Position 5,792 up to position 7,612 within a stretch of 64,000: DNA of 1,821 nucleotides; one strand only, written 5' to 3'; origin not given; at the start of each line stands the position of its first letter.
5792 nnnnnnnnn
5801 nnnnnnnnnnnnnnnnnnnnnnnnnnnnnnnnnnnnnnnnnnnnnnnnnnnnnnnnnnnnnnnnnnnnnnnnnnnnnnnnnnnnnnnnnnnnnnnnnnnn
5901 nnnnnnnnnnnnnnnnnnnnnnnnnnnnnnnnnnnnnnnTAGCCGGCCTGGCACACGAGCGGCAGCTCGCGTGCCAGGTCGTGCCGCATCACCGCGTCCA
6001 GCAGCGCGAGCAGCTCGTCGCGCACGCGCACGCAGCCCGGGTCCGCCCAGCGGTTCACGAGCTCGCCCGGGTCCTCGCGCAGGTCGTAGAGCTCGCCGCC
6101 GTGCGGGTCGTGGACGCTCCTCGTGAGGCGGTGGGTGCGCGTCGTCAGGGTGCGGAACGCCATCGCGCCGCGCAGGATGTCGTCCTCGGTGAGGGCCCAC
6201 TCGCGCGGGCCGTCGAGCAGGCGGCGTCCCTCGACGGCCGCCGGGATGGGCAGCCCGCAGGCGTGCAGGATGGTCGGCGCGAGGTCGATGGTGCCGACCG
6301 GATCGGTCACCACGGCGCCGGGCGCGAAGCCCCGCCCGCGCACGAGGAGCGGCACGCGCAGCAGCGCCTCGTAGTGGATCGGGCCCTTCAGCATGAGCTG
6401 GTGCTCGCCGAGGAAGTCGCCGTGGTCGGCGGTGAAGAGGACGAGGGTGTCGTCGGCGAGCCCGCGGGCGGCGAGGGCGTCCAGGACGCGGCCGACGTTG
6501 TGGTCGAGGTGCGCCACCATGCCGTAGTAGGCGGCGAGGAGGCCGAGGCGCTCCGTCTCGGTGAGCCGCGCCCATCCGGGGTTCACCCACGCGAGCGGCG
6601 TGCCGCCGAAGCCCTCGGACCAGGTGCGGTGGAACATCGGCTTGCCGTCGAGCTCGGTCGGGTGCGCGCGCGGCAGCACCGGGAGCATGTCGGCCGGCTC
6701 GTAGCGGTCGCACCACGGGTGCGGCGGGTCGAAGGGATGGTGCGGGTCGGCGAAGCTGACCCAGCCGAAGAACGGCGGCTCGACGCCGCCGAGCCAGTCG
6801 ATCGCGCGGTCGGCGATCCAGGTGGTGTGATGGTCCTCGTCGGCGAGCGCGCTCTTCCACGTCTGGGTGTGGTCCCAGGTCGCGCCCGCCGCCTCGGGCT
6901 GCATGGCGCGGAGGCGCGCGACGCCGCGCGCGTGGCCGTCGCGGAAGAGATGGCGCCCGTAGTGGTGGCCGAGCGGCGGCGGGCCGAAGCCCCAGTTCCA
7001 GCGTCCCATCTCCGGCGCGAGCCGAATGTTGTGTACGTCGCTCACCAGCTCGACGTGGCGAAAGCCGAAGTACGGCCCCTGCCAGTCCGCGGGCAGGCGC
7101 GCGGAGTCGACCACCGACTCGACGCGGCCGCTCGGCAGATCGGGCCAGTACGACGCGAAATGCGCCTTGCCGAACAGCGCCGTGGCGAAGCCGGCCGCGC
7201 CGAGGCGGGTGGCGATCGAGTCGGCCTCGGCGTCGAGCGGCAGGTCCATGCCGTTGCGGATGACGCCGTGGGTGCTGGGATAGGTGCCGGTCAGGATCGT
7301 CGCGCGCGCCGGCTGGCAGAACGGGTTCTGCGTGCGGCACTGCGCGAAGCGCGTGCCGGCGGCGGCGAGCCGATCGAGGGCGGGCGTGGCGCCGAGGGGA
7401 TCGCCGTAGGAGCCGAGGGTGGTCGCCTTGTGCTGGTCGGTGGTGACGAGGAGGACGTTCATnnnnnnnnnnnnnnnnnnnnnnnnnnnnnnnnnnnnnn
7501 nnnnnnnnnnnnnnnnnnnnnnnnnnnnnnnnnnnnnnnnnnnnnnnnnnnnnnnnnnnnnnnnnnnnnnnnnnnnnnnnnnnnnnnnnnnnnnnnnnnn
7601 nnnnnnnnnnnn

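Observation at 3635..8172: Compact sulfotransferase / sulfatase / CDP-alcohol phosphatidyltransferase / UPF0104 membrane-protein locus: candidate sulfated-lipid headgroup module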

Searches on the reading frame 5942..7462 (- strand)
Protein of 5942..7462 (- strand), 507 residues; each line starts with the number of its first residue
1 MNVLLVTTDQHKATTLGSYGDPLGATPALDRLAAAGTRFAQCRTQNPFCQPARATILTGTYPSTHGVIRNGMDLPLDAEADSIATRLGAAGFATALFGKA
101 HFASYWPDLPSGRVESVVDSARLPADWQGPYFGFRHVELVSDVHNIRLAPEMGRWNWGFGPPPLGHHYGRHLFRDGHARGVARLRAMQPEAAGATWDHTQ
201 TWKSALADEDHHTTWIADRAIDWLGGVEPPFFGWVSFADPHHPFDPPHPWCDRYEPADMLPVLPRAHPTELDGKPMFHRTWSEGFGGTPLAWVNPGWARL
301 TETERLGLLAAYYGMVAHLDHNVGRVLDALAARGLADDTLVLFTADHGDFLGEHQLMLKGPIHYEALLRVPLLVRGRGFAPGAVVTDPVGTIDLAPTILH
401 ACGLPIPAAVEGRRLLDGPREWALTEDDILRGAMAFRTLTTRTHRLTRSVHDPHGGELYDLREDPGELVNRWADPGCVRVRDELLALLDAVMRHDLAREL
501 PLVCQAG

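Call 4: search_protein_families(library=pfam, proteins=[window:5942-7462:-], max_evalue=0.01)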
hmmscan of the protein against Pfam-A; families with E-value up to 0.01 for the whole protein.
window:5942-7462:- (507 aa): 4 families
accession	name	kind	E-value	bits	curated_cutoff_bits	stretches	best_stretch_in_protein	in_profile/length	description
PF00884.28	Sulfatase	-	3.3e-42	145.3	25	1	2-403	2-300/301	Sulfatase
PF01663.27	Phosphodiest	-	1.4e-13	51.7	23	2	3-77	1-72/342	Type I phosphodiesterase / nucleotide pyrophosphatase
PF16347.10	SGSH_C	-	3.3e-12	47.2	29.3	1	352-490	1-150/154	N-sulphoglucosamine sulphohydrolase, C-terminal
PF02995.22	DUF229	-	0.00088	18.5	25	1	312-360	306-354/496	Protein of unknown function (DUF229)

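Call 5: search_protein_families(library=ncbifam, proteins=[window:5942-7462:-], max_evalue=0.01)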
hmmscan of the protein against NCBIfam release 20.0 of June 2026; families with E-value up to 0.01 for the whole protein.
window:5942-7462:- (507 aa): 11 families
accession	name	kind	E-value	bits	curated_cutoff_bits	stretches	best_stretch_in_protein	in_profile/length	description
NF010322.0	PRK13759.1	equivalog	6.6e-59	199.7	481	2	188-475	155-440/486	arylsulfatase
NF045661.1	HdlasePehA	equivalog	4.9e-50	170.6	900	2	204-416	174-389/506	phosphoric/sulfuric ester hydrolase PehA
TIGR03417.1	chol_sulfatase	equivalog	1.5e-46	159.4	433.45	2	230-477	184-425/500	choline-sulfatase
NF052527.1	Mn_arylsulf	exception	4.7e-32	111.5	850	2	200-374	169-328/479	manganese-dependent arylsulfatase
NF053595.1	LptchSynLtaSGpos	equivalog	1.6e-05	23.7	970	1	311-404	429-528/626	lipoteichoic acid synthase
TIGR01307.1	pgm_bpd_ind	equivalog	0.00023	19.8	330.65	1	315-416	410-504/504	2,3-bisphosphoglycerate-independent phosphoglycerate mutase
NF033463.1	polymyxin_MCR5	exception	0.0013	17.5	1250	1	305-360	418-472/547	MCR-5 family phosphoethanolamine--lipid A transferase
NF007160.0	PRK09598.1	equivalog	0.0019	16.6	561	1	302-360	396-452/523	phosphoethanolamine--lipid A transferase EptA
NF051873.1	AlkPhosPhoY32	equivalog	0.002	16.7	1000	0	368-413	492-536/539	alkaline phosphatase PhoY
NF003897.0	PRK05434.1-5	equivalog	0.0059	15.1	862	1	309-416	411-511/514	2,3-bisphosphoglycerate-independent phosphoglycerate mutase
NF047438.1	polymyxin_MCR12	exception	0.0083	14.5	1200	0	310-363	421-474/548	MCR-12 family phosphoethanolamine--lipid A transferase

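Call 40: search_solved_structures(query=window:5942-7462:-, max_evalue=1e-10)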
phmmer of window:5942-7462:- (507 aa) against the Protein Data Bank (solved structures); distinct sequences matched with E-value up to 1e-10: 64 (the best 60 are shown).
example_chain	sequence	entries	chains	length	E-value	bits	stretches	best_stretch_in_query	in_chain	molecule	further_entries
6pt4_B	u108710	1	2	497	2.3e-37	132.6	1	178-478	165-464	exo-2S-iota carrageenan S1 sulfatase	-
4upl_A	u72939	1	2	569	3.4e-36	128.7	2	201-476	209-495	SULFATASE FAMILY PROTEIN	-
6ptk_A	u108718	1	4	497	4.8e-36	128.2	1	178-478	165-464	exo-2S-iota carrageenan S1 sulfatase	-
6pt6_B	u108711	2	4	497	5.7e-36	127.9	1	178-478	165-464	exo-2S-iota carrageenan S1 sulfatase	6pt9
4uph_A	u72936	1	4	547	3.1e-35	125.5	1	193-416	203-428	SULFATASE (SULFURIC ESTER HYDROLASE) PROTEIN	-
4upi_A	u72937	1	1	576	3.4e-34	122.1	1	196-494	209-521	SULFATASE FAMILY PROTEIN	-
7oz8_AAA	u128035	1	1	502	2.9e-33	119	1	187-418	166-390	Choline-sulfatase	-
4upk_A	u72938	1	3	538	5.6e-33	118.1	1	182-416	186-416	PHOSPHONATE MONOESTER HYDROLASE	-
9ihk_D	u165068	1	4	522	3.8e-32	115.3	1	169-485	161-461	Sulfatase_S1_30A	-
7p24_AAA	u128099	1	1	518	4.3e-32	115.1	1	311-489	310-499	Mucin-desulfating sulfatase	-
2vqr_A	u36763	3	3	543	6.4e-31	111.3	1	204-417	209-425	PUTATIVE SULFATASE | Multifunctional alkaline phosphatase superfamily protein pRL90232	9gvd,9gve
9koq_A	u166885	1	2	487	1.8e-29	106.5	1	207-378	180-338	Sulfatase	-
2w8s_A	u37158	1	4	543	5.1e-29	105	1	205-417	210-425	PHOSPHONATE MONOESTER HYDROLASE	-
5g2v_A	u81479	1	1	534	1.6e-28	103.4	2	311-492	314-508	N-ACETYLGLUCOSAMINE-6-SULFATASE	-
7ebp_A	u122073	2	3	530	4.3e-28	101.9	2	309-408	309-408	Sulfatase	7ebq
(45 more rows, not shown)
